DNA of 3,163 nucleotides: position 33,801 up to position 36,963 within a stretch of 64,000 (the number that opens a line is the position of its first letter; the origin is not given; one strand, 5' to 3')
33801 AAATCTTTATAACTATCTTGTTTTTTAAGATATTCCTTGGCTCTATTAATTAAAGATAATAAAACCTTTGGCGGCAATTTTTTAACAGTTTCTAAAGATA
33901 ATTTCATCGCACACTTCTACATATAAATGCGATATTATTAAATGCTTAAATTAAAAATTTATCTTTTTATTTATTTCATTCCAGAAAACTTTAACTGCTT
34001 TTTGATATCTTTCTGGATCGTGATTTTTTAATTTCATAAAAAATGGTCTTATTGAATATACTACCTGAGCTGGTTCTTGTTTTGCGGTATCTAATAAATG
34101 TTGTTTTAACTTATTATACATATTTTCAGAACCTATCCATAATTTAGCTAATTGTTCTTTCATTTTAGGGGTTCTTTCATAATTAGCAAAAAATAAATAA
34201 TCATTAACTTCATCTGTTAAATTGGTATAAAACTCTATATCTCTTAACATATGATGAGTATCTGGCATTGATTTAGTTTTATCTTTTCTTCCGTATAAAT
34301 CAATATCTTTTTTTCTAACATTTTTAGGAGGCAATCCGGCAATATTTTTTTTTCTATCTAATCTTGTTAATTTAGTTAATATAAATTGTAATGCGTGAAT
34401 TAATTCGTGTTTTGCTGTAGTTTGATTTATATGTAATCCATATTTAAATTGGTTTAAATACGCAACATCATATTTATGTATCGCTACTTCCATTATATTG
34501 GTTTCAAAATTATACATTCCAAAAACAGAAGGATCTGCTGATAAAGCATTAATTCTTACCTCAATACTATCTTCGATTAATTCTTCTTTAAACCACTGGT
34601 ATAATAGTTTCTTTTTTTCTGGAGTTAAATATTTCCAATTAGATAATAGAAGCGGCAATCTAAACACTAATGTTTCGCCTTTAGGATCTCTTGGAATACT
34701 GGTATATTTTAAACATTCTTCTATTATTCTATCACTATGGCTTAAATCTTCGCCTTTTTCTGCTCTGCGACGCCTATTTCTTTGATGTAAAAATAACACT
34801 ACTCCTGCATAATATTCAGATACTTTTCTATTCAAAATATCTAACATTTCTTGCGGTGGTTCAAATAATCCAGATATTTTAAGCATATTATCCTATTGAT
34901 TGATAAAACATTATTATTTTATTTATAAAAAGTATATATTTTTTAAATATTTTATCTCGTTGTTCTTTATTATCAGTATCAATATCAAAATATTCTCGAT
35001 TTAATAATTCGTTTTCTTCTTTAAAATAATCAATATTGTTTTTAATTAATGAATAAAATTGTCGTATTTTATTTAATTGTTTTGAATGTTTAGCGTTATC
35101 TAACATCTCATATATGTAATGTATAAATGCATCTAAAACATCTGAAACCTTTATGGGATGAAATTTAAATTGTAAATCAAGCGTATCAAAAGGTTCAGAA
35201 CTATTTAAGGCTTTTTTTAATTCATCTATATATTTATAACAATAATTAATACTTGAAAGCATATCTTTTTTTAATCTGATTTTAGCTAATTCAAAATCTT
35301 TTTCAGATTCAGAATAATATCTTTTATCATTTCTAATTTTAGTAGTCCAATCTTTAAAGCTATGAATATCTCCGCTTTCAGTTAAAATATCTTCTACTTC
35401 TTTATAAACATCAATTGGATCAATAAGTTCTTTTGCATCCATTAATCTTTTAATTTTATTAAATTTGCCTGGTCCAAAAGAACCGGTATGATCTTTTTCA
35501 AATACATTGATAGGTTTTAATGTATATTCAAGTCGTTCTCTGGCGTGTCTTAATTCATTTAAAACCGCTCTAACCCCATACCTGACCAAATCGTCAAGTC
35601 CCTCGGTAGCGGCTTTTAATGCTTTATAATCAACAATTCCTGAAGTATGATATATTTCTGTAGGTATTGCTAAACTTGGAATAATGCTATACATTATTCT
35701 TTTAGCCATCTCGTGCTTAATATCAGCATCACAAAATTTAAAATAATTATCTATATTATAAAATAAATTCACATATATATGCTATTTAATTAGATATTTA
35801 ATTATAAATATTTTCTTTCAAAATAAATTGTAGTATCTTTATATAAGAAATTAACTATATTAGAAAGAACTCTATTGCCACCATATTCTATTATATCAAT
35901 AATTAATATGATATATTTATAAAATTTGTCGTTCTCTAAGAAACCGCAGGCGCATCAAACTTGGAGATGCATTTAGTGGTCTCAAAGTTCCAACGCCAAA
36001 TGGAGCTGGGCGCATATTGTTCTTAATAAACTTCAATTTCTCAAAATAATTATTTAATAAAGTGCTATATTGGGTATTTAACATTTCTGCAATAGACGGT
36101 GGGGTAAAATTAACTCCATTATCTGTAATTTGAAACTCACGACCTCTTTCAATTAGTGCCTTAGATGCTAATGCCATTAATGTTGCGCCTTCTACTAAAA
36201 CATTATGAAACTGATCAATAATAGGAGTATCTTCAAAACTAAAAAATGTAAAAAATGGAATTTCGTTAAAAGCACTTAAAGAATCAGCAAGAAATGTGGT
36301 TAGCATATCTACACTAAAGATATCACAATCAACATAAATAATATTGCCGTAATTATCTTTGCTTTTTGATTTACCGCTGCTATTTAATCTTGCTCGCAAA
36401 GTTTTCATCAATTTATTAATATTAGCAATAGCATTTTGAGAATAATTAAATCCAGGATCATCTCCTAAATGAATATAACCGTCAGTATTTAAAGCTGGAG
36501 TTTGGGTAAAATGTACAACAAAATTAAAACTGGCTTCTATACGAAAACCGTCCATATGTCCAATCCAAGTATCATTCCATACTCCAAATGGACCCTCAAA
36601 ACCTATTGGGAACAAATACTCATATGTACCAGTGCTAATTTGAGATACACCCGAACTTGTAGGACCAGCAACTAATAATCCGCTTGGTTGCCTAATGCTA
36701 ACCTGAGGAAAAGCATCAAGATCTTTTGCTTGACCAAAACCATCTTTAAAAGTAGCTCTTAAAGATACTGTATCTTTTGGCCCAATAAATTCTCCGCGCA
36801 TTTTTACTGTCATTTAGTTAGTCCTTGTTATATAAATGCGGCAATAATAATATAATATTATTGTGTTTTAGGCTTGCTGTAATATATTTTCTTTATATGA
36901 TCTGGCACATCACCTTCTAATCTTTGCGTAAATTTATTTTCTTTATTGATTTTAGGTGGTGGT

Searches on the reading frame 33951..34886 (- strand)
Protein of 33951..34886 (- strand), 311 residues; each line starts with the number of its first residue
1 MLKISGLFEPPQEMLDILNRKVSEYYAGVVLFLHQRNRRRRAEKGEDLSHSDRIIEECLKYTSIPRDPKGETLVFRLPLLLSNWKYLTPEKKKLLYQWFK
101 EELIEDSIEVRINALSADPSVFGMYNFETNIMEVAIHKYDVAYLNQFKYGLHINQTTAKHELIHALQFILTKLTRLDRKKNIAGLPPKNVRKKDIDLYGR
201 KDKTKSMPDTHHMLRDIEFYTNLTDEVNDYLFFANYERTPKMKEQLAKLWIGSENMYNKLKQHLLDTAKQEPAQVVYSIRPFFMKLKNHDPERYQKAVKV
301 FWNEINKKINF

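Call 7: search_protein_families(library=phrogs, proteins=[window:33951-34886:-], max_evalue=0.001)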
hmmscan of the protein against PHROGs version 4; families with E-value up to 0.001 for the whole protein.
window:33951-34886:- (311 aa): 1 family
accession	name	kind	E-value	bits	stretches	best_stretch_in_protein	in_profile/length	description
phrog_38692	-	unknown function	4e-06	27.6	1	212-309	229-338/346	-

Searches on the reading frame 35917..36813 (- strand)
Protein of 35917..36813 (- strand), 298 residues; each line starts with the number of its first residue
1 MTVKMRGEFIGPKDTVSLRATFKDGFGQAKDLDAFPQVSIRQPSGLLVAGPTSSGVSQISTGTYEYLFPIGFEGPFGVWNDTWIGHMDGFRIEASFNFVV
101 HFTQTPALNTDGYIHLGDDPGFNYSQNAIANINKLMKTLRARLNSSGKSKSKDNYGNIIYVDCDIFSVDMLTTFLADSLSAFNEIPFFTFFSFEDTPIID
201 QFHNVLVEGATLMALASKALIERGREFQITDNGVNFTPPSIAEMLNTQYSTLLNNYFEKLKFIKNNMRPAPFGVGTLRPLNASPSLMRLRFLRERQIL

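Call 6: search_protein_families(library=pfam, proteins=[window:35917-36813:-], max_evalue=0.01)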
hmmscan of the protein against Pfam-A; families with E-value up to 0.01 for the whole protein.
window:35917-36813:- (298 aa): 0 families

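Call 7: search_protein_families(library=phrogs, proteins=[window:35917-36813:-], max_evalue=0.001)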
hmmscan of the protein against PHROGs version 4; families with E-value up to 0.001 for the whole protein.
window:35917-36813:- (298 aa): 1 family
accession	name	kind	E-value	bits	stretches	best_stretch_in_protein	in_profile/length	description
phrog_33358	-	unknown function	2e-05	25.5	1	14-95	8-89/233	-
